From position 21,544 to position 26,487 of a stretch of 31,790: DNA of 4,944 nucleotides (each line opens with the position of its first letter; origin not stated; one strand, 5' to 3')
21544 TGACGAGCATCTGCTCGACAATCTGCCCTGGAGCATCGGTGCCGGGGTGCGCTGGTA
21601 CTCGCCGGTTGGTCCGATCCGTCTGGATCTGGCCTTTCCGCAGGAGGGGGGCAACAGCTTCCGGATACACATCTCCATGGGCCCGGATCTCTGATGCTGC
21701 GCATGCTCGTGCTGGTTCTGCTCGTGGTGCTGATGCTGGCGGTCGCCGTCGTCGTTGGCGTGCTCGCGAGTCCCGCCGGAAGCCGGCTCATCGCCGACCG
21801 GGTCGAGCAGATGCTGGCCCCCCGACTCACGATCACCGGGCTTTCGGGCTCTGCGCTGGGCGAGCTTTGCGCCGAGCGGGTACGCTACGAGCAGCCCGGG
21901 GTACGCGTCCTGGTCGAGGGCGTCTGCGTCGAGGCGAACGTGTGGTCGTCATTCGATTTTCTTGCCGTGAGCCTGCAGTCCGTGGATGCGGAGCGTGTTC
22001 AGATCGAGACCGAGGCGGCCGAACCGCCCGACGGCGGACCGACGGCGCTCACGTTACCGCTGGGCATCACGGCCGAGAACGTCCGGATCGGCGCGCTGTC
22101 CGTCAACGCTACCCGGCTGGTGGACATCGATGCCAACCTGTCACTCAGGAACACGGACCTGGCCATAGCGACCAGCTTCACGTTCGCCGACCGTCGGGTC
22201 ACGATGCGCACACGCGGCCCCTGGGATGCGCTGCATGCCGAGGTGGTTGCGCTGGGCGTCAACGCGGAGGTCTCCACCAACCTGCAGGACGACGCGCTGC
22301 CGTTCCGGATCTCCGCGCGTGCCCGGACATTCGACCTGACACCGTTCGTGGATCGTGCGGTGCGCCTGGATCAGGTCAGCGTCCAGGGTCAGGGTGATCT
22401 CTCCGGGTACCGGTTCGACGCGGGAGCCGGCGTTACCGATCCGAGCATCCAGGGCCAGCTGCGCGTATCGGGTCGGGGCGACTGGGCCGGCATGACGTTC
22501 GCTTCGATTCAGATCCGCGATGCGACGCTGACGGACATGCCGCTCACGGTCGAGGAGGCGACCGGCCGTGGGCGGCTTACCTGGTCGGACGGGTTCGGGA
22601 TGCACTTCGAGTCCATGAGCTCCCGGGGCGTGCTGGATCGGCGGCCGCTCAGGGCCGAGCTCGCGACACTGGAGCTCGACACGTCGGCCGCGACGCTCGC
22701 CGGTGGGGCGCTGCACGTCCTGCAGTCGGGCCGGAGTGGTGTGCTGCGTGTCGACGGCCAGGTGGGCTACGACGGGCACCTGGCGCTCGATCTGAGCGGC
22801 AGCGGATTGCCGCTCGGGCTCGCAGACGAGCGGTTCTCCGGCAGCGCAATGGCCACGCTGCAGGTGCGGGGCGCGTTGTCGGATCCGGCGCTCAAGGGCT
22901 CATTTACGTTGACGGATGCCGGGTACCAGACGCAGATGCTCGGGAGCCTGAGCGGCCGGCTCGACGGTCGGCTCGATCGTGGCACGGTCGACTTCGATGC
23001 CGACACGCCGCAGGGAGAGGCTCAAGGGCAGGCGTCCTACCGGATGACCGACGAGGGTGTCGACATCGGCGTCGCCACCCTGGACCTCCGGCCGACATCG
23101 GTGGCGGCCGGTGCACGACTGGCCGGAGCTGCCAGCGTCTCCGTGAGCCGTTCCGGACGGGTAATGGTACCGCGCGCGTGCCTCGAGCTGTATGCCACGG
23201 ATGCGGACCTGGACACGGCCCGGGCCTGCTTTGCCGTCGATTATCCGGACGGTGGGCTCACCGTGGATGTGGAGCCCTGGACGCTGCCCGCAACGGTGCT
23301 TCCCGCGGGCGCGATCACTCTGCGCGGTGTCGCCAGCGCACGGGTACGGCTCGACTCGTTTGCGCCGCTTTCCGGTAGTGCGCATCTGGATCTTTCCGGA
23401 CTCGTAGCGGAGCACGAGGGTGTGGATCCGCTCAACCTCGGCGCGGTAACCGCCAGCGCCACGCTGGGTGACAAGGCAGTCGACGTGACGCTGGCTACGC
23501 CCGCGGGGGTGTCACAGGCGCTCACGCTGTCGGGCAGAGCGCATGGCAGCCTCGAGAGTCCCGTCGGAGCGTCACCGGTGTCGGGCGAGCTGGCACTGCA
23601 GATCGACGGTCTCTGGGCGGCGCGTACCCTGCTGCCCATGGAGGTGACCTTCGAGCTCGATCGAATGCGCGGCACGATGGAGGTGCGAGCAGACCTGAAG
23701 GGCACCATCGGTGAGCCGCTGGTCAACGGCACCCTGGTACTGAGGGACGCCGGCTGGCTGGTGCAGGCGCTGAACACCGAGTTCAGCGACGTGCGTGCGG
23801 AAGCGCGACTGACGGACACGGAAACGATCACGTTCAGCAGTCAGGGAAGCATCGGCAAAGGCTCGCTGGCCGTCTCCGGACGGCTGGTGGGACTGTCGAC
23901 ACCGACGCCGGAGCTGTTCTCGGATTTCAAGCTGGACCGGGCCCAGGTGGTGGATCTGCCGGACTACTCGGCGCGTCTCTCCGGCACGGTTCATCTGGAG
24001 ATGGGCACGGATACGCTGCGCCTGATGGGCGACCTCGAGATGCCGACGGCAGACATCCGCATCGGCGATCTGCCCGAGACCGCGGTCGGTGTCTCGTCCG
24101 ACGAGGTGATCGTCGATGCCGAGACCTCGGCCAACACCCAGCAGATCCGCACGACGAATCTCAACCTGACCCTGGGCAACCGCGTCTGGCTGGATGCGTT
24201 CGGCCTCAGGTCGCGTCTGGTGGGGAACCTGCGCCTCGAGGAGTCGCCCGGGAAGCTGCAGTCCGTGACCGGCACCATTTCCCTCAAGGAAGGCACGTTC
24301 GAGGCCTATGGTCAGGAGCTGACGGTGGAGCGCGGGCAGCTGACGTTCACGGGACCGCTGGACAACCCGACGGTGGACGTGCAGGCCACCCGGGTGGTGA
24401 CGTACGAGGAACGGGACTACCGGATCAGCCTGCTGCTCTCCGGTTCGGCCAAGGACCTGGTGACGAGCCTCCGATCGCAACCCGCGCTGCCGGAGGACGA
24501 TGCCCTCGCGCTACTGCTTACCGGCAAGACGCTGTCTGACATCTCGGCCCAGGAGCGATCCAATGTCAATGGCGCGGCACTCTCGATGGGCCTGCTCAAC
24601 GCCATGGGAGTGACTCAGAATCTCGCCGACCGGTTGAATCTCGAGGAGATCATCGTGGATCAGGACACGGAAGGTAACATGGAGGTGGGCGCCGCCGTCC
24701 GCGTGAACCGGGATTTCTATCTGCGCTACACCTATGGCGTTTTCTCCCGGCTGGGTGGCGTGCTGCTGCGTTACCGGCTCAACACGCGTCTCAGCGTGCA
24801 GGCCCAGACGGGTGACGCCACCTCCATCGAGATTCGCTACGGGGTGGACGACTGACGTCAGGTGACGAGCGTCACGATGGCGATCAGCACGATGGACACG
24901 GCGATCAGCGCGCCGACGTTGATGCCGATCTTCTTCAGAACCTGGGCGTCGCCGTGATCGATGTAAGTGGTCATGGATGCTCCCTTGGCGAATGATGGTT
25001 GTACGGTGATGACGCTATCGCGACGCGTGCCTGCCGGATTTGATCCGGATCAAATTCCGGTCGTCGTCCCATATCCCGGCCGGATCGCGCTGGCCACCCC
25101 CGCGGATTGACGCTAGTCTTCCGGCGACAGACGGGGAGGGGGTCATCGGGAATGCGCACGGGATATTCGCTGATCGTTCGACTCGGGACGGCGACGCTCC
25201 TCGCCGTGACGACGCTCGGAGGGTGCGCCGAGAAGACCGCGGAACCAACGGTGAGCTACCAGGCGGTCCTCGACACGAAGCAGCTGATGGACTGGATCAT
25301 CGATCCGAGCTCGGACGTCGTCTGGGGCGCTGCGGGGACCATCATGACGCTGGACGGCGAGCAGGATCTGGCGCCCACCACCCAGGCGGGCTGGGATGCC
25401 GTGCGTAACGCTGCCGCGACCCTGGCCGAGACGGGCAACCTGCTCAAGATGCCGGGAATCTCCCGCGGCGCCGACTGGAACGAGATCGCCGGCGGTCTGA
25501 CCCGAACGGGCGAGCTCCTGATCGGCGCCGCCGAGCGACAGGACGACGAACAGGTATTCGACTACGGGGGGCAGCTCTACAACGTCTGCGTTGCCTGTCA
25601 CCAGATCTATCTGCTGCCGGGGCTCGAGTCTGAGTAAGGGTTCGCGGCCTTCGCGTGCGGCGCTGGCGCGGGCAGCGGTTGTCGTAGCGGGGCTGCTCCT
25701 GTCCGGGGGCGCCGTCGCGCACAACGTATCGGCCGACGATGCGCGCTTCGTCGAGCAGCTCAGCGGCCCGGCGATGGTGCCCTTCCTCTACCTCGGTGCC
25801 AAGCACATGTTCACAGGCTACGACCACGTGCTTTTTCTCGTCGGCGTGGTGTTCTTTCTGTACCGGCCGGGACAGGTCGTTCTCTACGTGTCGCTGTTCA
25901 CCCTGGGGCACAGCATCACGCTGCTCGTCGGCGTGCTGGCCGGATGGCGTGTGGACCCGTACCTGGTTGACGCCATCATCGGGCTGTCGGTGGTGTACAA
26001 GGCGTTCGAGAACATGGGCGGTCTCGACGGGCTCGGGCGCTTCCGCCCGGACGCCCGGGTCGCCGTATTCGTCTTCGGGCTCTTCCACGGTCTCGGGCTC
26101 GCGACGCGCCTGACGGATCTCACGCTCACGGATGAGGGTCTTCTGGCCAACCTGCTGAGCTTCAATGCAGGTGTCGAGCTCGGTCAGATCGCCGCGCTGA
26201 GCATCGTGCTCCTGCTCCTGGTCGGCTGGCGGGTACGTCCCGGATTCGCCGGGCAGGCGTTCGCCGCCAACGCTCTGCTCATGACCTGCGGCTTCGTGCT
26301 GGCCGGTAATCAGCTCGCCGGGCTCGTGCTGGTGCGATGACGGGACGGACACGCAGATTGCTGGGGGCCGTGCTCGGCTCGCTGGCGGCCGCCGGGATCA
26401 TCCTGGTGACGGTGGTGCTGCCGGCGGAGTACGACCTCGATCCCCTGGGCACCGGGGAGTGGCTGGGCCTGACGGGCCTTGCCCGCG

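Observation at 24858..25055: Unannotated 38-aa membrane microprotein under a textbook FNR class II promoter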

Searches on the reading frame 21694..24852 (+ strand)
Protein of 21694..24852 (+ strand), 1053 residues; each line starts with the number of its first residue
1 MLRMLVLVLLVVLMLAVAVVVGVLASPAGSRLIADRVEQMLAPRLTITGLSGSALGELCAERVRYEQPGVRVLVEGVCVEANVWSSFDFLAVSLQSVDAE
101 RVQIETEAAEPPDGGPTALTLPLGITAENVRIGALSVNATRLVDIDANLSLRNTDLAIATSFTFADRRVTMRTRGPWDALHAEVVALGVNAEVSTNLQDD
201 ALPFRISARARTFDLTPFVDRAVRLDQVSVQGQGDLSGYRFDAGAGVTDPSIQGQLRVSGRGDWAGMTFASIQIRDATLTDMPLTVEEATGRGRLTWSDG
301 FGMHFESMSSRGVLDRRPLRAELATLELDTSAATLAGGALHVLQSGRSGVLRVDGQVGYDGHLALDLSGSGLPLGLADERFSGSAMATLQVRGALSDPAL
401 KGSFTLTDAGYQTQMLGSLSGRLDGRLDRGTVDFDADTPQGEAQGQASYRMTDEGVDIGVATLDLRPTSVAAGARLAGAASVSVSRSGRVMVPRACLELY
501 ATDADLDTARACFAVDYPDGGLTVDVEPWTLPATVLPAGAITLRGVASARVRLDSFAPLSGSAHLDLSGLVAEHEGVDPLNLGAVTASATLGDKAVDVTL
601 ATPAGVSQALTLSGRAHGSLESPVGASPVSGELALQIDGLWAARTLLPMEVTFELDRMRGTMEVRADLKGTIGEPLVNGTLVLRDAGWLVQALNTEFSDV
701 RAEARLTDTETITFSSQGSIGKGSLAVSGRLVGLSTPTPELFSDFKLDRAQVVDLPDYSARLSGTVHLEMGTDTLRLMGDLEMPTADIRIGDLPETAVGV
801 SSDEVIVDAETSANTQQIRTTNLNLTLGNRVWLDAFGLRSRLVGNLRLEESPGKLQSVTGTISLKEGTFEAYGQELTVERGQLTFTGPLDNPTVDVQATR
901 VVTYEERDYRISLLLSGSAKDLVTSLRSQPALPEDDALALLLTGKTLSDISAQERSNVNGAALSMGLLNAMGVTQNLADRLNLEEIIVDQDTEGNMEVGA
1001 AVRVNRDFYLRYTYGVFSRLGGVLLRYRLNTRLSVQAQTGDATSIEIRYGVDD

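Call 3: search_protein_families(library=pfam, proteins=[window:21694-24852:+], max_evalue=0.1)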
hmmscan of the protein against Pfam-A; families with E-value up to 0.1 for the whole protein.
window:21694-24852:+ (1053 aa): 1 family
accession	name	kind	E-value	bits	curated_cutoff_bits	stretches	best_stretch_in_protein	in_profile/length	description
PF04357.19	TamB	-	2.1e-50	172.5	22.4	2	721-1049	9-377/381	TamB, inner membrane protein subunit of TAM complex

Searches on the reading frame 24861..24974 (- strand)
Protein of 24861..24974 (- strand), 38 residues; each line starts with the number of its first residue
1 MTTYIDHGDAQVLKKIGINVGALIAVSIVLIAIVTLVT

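Call 3: search_protein_families(library=pfam, proteins=[window:24861-24974:-], max_evalue=0.1)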
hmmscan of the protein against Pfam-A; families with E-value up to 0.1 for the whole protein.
window:24861-24974:- (38 aa): 0 families

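Call 11: search_protein_families(library=ncbifam, proteins=[window:24861-24974:-], max_evalue=1)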
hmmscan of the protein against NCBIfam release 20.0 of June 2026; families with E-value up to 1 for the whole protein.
window:24861-24974:- (38 aa): 1 family
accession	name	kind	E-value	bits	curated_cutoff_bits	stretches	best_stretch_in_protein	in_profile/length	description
NF047537.1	YonT_type_I_tox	equivalog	0.45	10.7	45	1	13-37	2-26/59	type I TA system toxin YonT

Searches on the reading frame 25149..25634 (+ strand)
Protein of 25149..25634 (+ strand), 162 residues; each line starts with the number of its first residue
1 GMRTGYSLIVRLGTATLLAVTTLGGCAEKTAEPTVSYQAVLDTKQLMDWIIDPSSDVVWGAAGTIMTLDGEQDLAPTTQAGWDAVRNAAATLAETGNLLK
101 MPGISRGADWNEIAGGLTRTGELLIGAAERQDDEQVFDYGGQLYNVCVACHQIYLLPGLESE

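Call 3: search_protein_families(library=pfam, proteins=[window:25149-25634:+], max_evalue=0.1)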
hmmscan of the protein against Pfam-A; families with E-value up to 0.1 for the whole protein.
window:25149-25634:+ (162 aa): 1 family
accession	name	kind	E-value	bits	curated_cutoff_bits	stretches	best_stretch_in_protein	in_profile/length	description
PF13362.12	Toprim_3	-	0.082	13.8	27.2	0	8-114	2-89/95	Toprim domain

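Call 11: search_protein_families(library=ncbifam, proteins=[window:25149-25634:+], max_evalue=1)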
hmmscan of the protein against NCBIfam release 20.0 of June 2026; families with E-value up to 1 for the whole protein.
window:25149-25634:+ (162 aa): 2 families
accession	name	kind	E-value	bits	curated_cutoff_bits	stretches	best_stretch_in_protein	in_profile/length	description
TIGR03261.1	phnS2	equivalog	0.023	13.8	392.75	1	52-87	71-107/334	putative 2-aminoethylphosphonate ABC transporter substrate-binding protein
TIGR02603.1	CxxCH_TIGR02603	domain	0.13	12.3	68.15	0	140-154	6-21/134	putative heme-binding domain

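Call 94: search_solved_structures(query=window:25149-25634:+, max_evalue=1)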
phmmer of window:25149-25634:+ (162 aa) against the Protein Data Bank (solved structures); distinct sequences matched with E-value up to 1: 0.

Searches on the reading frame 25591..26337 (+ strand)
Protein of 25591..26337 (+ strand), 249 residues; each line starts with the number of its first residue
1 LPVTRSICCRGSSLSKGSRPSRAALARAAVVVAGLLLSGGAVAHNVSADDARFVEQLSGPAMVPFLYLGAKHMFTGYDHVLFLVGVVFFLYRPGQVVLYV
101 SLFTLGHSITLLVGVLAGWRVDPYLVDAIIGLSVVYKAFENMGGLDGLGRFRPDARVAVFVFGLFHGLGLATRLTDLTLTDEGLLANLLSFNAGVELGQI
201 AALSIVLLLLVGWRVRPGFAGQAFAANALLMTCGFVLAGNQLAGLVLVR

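Call 3: search_protein_families(library=pfam, proteins=[window:25591-26337:+], max_evalue=0.1)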
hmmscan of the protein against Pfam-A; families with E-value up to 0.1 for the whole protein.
window:25591-26337:+ (249 aa): 1 family
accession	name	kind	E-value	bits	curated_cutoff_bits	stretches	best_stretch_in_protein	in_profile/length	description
PF13795.12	HupE_UreJ_2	-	1.4e-50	171.4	24.5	1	65-214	1-153/156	HupE / UreJ protein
